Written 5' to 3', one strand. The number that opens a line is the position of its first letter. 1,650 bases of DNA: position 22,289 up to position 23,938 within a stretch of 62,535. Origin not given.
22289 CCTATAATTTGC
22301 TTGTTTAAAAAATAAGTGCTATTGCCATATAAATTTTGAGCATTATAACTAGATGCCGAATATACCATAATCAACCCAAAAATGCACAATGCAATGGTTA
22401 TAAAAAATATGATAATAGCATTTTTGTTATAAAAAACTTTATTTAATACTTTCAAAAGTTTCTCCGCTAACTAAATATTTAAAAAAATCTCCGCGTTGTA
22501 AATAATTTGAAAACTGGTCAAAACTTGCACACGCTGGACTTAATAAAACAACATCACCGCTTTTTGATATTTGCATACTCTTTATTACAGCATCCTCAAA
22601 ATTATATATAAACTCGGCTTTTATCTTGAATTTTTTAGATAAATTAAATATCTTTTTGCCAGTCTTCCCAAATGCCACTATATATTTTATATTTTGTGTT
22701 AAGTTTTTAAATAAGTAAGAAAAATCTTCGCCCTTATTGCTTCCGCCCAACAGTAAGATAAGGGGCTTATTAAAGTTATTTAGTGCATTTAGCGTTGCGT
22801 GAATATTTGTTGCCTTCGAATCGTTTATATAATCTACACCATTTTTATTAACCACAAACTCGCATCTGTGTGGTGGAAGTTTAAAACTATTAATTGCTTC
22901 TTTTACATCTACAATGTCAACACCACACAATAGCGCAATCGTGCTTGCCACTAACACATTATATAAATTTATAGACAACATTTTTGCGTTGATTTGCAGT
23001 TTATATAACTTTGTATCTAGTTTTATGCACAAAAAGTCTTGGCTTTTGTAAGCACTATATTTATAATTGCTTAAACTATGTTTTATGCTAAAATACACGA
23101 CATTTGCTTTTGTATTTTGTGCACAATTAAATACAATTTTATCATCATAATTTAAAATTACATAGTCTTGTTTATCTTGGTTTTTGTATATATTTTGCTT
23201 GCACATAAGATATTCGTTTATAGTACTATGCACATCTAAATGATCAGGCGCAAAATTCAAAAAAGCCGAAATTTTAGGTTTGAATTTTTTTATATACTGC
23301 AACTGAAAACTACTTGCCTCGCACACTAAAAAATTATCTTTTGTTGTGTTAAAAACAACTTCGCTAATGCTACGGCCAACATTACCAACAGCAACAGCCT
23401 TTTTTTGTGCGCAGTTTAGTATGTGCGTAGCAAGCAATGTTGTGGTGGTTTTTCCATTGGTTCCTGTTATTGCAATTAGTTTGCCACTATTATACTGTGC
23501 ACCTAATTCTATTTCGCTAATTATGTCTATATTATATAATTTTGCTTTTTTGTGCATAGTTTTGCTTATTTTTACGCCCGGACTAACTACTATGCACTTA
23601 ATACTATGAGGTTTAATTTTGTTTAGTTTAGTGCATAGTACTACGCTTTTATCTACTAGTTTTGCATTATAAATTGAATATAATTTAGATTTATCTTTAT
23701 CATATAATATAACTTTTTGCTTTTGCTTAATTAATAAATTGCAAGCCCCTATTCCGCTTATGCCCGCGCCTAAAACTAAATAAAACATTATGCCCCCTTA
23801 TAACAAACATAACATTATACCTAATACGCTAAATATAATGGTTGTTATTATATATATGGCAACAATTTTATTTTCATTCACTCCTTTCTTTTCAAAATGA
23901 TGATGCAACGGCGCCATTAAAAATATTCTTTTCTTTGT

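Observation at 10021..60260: A palindromic word (core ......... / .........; full form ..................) is heavily over-represented in genes and intergenic DNA: a possible uptake-sequence-like or REP-like genomic signal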

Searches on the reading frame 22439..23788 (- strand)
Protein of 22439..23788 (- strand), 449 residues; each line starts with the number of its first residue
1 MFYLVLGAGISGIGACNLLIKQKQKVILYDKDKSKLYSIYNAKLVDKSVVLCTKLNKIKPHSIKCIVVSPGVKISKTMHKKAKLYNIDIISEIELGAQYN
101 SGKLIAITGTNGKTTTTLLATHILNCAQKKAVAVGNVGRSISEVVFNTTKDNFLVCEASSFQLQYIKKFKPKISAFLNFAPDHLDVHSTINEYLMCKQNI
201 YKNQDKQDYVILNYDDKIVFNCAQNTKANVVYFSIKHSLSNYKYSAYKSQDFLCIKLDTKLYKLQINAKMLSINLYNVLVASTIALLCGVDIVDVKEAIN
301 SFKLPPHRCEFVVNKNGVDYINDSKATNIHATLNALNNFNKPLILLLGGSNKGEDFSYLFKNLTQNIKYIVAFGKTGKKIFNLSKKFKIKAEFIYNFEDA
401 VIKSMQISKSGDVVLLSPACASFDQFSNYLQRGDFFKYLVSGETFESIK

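Call 42: find_homologous_proteins(query=window:22439-23788:-, max_evalue=1e-40)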
Query window:22439-23788:- (449 aa): 7720 proteins with E <= 1e-40 among 8000 candidates; the best 120 are listed.
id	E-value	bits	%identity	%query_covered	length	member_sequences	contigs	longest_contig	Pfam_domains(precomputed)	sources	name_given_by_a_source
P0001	5.6e-290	979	100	100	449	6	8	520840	PF02875.27,PF08245.19,PF21799.3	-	-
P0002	7.3e-261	883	90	100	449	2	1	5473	PF02875.27,PF08245.19,PF21799.3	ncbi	-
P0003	1.6e-198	678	70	100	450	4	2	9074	PF02875.27,PF08245.19,PF21799.3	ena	-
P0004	1.2e-140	487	53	99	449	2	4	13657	PF02875.27,PF08245.19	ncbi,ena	-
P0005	2.4e-140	486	52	99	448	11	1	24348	PF02875.27,PF08245.19,PF21799.3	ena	-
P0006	3.5e-139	483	52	99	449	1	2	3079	PF02875.27,PF08245.19,PF21799.3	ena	-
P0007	2.3e-138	480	51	99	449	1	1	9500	PF02875.27,PF08245.19,PF21799.3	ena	-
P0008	1.8e-130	454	50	99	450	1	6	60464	PF02875.27,PF08245.19,PF01262.28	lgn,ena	-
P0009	1.4e-129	451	52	100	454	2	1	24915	PF02875.27,PF08245.19,PF01262.28,PF21799.3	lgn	-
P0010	2.6e-128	447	50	99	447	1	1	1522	PF02875.27,PF08245.19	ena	-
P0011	4.8e-128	446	50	99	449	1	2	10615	PF02875.27,PF08245.19,PF01262.28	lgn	-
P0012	5.4e-128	446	50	99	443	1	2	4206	PF02875.27,PF08245.19,PF21799.3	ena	-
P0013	2.7e-127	443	50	99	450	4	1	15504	PF13450.13,PF02875.27,PF08245.19,PF00070.34,PF01262.28,PF21799.3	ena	-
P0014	2.8e-127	443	50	99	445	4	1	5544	PF02875.27,PF08245.19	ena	-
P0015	8.9e-103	363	43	98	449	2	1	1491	PF02875.27,PF08245.19,PF21799.3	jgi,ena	-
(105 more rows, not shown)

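Call 43: find_encoding_contigs(protein=P0002, flank=10000, max_places=4)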
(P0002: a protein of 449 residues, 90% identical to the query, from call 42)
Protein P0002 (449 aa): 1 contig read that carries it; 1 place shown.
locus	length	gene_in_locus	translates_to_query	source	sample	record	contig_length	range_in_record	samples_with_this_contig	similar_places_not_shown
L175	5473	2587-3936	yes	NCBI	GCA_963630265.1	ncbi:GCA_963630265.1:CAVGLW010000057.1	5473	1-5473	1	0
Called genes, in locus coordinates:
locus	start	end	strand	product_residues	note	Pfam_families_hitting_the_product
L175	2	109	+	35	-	?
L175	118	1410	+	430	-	PF01225:Mur_ligase (weak), PF08245:Mur_ligase_M, PF02875:Mur_ligase_C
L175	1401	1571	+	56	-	-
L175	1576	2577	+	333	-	PF00953:Glycos_transf_4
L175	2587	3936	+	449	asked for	PF21799:MurD-like_N, PF08245:Mur_ligase_M, PF02875:Mur_ligase_C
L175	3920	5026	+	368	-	PF01098:FTSW_RODA_SPOVE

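Call 44: find_encoding_contigs(protein=P0003, flank=10000, max_places=4)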
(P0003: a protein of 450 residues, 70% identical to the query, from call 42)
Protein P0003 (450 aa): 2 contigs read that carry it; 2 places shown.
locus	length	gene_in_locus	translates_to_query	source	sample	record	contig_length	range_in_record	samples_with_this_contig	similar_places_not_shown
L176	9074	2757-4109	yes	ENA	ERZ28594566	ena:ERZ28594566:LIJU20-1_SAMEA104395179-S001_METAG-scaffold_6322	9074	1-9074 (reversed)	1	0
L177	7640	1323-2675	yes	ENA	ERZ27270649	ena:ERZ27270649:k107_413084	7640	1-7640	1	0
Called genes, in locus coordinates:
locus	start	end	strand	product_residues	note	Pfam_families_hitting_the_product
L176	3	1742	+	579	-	?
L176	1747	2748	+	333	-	PF00953:Glycos_transf_4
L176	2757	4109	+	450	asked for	PF21799:MurD-like_N (weak), PF08245:Mur_ligase_M, PF02875:Mur_ligase_C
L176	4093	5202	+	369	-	PF01098:FTSW_RODA_SPOVE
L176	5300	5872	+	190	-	PF13302:Acetyltransf_3, PF00583:Acetyltransf_1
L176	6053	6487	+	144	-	-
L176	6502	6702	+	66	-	-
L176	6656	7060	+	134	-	-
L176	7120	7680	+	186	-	-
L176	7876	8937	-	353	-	-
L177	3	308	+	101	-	?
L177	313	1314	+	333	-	PF00953:Glycos_transf_4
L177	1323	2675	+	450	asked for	PF21799:MurD-like_N (weak), PF08245:Mur_ligase_M, PF02875:Mur_ligase_C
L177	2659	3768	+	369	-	PF01098:FTSW_RODA_SPOVE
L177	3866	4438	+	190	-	PF13302:Acetyltransf_3, PF00583:Acetyltransf_1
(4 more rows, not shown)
